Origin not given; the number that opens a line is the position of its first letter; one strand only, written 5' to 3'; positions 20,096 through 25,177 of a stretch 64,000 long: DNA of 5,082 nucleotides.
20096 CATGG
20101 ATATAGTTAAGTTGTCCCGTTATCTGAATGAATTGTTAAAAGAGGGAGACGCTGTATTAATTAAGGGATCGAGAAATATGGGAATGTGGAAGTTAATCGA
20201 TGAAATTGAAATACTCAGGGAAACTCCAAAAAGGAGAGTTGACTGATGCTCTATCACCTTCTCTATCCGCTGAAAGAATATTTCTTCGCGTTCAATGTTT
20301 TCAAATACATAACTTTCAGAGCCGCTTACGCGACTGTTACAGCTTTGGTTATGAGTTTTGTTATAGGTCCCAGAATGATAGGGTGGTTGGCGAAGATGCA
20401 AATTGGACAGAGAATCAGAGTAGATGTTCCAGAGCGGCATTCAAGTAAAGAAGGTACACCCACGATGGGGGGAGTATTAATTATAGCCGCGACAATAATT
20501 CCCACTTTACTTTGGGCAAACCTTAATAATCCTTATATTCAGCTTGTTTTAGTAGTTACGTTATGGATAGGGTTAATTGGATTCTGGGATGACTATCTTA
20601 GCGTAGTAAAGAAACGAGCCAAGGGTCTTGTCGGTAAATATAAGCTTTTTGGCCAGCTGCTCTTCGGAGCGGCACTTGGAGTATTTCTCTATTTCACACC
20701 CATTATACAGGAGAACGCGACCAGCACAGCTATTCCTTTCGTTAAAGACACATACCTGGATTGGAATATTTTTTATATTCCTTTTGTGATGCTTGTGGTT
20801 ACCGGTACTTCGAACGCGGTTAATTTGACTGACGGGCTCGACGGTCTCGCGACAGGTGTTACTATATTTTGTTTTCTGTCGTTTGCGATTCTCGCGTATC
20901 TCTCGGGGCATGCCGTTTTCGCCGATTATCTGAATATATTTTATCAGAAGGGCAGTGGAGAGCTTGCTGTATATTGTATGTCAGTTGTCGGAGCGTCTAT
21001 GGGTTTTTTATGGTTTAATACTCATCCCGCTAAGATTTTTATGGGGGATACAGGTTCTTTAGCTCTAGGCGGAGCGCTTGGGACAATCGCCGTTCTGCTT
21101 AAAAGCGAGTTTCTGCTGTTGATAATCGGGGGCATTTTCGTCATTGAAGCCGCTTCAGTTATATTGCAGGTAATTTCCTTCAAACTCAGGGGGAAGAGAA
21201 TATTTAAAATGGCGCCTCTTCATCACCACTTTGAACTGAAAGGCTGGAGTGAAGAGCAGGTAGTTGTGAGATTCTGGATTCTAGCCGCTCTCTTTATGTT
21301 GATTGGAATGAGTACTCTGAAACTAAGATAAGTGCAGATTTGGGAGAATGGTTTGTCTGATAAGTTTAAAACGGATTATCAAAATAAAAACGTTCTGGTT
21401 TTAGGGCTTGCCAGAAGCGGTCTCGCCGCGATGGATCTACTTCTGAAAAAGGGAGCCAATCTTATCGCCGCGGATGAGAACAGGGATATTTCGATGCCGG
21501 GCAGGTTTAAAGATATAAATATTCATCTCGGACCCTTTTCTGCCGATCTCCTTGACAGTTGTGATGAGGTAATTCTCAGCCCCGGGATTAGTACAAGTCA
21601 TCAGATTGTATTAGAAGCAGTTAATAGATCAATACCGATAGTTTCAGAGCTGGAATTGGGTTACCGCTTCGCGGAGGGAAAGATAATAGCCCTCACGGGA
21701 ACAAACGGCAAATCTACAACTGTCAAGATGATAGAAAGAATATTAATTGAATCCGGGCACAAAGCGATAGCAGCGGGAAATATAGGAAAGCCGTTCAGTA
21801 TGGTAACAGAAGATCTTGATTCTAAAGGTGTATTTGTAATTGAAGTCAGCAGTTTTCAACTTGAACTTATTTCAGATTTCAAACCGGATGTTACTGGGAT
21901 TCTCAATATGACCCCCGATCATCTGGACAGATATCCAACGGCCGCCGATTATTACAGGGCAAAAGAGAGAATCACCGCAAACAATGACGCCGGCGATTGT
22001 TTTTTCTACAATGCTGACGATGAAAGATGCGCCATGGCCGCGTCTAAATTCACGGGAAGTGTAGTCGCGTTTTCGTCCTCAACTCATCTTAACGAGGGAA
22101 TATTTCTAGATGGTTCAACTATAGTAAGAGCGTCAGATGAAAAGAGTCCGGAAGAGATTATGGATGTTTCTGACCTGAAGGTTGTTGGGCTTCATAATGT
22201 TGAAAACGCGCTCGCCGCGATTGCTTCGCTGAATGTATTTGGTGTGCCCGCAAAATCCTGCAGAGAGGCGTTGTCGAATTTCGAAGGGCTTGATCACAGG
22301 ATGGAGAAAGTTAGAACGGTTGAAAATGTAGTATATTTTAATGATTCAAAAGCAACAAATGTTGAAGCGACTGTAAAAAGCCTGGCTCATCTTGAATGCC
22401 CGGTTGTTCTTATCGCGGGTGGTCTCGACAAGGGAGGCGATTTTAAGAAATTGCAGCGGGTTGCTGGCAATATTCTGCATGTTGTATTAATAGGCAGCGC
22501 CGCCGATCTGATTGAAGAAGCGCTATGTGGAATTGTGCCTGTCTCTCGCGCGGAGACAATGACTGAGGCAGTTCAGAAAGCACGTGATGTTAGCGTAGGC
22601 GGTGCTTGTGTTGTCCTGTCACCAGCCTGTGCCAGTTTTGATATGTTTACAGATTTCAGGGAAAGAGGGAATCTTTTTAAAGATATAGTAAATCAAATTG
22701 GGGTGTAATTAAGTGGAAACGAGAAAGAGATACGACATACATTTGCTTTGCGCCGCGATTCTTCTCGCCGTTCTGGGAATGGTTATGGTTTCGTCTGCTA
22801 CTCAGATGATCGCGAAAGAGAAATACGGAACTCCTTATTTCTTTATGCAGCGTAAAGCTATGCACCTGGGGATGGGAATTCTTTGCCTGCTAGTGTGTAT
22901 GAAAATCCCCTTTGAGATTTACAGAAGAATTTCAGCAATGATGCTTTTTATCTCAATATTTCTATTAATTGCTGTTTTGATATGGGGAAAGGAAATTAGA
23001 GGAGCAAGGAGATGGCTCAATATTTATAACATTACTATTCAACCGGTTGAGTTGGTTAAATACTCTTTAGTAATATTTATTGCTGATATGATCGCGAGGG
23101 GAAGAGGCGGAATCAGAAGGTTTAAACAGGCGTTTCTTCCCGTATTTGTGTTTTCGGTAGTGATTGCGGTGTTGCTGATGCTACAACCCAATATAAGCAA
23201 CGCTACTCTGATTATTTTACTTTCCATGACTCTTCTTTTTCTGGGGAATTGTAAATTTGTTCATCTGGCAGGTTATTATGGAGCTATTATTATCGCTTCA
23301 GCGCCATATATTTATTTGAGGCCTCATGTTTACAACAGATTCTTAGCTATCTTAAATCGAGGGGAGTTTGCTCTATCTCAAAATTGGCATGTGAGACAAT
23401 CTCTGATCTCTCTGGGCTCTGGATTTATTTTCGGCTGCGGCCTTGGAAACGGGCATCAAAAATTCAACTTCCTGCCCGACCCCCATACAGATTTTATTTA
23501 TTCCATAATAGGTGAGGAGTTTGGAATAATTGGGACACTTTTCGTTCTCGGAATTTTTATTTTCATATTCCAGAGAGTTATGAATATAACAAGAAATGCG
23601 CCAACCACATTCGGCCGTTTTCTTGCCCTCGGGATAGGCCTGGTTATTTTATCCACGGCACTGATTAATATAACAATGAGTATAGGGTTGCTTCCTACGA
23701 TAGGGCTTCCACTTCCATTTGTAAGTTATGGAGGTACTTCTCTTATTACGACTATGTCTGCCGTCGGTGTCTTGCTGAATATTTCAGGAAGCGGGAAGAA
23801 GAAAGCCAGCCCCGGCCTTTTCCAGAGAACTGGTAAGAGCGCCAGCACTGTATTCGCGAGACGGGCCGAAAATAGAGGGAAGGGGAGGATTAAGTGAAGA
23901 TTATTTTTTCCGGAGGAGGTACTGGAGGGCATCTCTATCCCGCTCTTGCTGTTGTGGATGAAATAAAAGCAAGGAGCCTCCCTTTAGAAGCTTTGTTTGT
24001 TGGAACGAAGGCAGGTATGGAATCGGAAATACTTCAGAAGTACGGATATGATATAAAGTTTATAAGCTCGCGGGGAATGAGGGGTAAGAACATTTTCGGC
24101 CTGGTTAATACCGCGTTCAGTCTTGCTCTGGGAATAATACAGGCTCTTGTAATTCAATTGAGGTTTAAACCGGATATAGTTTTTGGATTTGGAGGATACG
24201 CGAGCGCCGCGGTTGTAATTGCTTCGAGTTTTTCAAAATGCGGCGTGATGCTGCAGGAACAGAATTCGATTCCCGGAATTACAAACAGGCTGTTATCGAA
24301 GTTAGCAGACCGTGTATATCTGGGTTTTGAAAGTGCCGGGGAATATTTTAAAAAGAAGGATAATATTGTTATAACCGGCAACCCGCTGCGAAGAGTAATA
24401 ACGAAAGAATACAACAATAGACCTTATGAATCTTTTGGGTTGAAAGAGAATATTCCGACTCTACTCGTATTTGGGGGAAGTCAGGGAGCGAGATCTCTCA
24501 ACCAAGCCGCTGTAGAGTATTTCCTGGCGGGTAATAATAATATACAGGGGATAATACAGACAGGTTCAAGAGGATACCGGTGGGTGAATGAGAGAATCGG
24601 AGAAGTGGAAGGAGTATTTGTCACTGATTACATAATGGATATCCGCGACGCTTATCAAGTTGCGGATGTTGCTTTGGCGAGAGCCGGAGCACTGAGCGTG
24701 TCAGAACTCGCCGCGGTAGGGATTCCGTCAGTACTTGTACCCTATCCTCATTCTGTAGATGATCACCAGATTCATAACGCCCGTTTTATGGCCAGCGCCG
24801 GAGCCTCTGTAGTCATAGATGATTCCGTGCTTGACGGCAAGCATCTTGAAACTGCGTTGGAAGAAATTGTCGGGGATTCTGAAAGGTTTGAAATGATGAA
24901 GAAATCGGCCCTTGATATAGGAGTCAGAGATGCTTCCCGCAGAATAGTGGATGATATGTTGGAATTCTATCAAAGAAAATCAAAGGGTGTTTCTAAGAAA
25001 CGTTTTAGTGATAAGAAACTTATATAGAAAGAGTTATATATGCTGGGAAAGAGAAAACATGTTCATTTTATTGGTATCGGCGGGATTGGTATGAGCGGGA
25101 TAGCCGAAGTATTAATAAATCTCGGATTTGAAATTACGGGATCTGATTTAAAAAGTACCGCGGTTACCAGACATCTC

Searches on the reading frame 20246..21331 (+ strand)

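Call 89: search_protein_families(library=pfam, proteins=[window:20246-21331:+], max_evalue=1e-8)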
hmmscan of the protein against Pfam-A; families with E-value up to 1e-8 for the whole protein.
window:20246-21331:+ (361 aa): 1 family
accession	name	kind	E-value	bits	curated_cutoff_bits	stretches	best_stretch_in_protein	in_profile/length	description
PF00953.26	Glycos_transf_4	-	1e-36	126.8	27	1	100-285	3-159/160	Glycosyl transferase family 4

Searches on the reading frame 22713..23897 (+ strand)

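Call 89: search_protein_families(library=pfam, proteins=[window:22713-23897:+], max_evalue=1e-8)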
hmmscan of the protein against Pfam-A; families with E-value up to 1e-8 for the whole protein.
window:22713-23897:+ (394 aa): 1 family
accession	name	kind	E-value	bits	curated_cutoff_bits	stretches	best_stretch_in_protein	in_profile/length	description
PF01098.24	FTSW_RODA_SPOVE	-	1.7e-94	317.2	26.4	1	12-359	5-352/356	Cell cycle protein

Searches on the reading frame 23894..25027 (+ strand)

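Call 89: search_protein_families(library=pfam, proteins=[window:23894-25027:+], max_evalue=1e-8)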
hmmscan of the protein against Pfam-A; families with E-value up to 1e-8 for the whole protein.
window:23894-25027:+ (377 aa): 2 families
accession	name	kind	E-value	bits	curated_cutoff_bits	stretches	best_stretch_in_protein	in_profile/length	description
PF03033.26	Glyco_transf_28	-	8.6e-34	117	26.2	1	3-142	1-138/139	Glycosyltransferase family 28 N-terminal domain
PF04101.22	Glyco_tran_28_C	-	4.6e-33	115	22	1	189-339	1-155/166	Glycosyltransferase family 28 C-terminal domain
